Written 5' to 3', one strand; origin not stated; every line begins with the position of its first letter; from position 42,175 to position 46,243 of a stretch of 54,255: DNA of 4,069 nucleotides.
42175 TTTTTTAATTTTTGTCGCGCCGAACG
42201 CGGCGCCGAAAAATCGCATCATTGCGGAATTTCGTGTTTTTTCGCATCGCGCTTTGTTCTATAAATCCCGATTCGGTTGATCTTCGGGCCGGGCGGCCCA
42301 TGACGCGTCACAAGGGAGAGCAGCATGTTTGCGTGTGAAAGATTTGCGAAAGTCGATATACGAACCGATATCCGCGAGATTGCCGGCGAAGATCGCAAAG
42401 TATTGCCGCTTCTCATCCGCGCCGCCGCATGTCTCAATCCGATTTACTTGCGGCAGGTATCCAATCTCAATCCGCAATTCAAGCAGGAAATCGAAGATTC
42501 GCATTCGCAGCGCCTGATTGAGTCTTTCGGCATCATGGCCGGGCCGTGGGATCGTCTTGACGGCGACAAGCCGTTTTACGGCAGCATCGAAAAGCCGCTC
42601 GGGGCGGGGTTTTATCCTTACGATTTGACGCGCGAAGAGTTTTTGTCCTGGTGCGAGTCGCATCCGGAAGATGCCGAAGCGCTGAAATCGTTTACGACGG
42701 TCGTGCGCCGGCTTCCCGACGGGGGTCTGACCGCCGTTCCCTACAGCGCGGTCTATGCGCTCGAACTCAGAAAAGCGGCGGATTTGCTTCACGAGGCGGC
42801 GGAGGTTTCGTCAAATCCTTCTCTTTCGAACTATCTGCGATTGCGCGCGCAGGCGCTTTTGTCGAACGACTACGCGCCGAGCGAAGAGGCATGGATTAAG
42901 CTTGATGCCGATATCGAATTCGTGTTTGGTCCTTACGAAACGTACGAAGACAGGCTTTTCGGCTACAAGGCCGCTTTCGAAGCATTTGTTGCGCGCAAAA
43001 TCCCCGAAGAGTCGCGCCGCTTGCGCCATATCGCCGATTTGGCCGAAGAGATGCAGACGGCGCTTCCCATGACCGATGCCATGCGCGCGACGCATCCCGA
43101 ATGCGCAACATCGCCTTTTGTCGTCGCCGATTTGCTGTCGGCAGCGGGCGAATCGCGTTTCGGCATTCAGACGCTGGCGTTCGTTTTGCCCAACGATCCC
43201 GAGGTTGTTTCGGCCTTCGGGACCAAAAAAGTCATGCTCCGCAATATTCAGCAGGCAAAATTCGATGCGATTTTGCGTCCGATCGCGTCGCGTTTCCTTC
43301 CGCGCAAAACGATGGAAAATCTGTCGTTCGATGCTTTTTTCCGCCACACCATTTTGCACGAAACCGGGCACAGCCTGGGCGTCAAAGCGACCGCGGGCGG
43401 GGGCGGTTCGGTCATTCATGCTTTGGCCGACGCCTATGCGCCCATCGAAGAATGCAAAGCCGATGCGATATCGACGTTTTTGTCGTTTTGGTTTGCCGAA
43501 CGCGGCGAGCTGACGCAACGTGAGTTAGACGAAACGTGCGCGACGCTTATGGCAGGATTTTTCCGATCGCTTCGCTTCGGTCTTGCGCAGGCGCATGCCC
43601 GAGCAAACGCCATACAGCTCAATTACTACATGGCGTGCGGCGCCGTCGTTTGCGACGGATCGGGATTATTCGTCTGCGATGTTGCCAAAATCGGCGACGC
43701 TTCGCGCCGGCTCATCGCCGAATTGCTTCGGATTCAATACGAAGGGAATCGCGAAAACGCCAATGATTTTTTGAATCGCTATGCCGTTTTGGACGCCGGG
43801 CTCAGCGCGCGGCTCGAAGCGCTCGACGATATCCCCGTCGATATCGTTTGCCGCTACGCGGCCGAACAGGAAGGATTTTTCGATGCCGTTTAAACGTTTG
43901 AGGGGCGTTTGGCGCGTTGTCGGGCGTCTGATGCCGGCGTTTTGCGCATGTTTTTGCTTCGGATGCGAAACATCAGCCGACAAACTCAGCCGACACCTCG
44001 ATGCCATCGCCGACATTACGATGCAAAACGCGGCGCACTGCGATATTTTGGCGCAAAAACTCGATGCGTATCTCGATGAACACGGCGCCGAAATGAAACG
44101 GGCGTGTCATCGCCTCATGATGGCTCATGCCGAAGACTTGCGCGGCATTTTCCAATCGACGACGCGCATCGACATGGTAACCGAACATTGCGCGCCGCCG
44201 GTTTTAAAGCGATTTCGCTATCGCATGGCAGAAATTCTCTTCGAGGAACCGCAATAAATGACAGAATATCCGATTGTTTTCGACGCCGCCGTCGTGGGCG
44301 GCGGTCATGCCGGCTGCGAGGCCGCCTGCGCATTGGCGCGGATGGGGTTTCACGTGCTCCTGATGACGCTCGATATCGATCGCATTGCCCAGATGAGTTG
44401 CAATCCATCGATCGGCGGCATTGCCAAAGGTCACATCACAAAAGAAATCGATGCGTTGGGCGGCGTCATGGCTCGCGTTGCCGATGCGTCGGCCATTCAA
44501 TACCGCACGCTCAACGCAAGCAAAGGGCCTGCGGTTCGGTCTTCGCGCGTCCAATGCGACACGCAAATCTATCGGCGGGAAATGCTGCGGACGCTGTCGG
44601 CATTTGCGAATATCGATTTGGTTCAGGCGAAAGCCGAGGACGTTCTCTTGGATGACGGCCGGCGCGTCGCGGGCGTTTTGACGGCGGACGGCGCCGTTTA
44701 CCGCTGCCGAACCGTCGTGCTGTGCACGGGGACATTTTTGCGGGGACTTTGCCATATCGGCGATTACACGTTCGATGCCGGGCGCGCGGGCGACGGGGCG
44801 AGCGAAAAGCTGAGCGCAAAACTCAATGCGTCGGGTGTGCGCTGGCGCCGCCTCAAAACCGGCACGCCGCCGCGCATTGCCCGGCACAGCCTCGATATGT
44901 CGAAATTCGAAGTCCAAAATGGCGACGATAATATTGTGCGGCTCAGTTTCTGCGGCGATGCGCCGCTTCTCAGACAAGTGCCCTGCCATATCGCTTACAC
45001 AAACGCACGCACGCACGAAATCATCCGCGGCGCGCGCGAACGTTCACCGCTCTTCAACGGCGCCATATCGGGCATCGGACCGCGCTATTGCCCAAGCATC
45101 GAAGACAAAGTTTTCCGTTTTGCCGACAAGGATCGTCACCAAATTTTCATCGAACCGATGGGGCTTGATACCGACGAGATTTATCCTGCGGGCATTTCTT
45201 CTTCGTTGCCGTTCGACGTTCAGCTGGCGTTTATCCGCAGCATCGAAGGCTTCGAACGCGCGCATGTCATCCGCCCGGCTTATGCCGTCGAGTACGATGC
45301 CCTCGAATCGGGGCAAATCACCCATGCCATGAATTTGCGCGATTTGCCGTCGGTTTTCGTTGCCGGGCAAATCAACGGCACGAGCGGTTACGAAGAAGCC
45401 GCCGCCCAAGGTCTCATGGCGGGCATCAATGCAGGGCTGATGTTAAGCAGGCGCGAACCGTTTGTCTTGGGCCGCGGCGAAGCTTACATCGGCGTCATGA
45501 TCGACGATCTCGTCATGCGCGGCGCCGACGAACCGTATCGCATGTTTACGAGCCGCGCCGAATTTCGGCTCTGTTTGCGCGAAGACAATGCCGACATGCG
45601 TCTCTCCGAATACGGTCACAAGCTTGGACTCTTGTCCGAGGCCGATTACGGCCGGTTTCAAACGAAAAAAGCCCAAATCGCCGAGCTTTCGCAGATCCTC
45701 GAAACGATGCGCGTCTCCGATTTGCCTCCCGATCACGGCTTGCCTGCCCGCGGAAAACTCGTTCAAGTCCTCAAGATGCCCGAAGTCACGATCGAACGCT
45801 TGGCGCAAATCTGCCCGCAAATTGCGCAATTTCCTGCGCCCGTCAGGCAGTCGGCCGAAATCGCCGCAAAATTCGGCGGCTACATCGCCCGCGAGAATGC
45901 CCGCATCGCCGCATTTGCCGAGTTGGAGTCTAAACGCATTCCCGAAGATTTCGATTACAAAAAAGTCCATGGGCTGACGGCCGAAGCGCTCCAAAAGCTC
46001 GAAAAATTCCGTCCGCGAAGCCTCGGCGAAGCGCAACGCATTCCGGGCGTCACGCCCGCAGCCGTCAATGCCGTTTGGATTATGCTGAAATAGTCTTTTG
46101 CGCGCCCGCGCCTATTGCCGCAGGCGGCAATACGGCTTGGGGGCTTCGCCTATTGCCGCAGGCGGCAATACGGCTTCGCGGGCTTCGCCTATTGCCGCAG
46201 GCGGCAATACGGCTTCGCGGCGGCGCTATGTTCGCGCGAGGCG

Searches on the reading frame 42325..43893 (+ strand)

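Call 7: search_protein_families(library=pfam, proteins=[window:42325-43893:+], max_evalue=0.001)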
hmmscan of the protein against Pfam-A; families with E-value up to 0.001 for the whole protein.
window:42325-43893:+ (522 aa): 1 family
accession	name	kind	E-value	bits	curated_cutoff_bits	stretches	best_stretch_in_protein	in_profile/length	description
PF03571.21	Peptidase_M49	-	1.8e-10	40.3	21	1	144-350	101-304/548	Peptidase family M49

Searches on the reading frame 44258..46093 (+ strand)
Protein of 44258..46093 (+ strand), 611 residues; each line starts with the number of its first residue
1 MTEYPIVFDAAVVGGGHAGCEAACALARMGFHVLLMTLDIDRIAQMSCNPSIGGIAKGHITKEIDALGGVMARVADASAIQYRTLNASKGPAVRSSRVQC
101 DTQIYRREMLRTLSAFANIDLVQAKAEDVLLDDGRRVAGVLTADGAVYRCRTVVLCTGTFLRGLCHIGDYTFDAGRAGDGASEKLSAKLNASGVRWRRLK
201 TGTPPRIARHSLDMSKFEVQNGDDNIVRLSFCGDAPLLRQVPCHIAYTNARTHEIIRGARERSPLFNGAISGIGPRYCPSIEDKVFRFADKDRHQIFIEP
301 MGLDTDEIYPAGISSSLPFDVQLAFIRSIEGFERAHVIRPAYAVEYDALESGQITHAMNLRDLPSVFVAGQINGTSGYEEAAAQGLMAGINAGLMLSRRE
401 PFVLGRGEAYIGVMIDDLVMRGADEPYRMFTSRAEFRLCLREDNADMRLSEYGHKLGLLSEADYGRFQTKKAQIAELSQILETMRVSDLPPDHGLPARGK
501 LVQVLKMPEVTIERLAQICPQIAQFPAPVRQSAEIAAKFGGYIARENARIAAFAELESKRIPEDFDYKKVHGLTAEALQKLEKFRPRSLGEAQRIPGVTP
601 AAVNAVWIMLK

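Call 7: search_protein_families(library=pfam, proteins=[window:44258-46093:+], max_evalue=0.001)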
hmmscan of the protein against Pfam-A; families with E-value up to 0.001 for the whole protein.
window:44258-46093:+ (611 aa): 6 families
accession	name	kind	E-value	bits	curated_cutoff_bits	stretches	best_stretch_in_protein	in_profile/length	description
PF01134.28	GIDA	-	1.9e-149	498.5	22.1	1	10-398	2-389/391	Glucose inhibited division protein A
PF13932.14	SAM_GIDA_C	-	3.4e-23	81.7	27.1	1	552-605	2-55/57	tRNA modifying enzyme MnmG/GidA C-terminal helical bundle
PF21680.2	GIDA_C_1st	-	3.2e-13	50.7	24.7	1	462-547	2-96/96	tRNA modifying enzyme MnmG/GidA C-terminal helical domain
PF07992.20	Pyr_redox_2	-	0.00012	22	26.1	0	126-159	206-237/291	Pyridine nucleotide-disulphide oxidoreductase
PF12831.13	FAD_oxidored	-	0.00035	20.4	27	0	9-194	1-180/416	FAD dependent oxidoreductase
PF00070.33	Pyr_redox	-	0.00075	20.4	22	0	10-37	2-29/82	Pyridine nucleotide-disulphide oxidoreductase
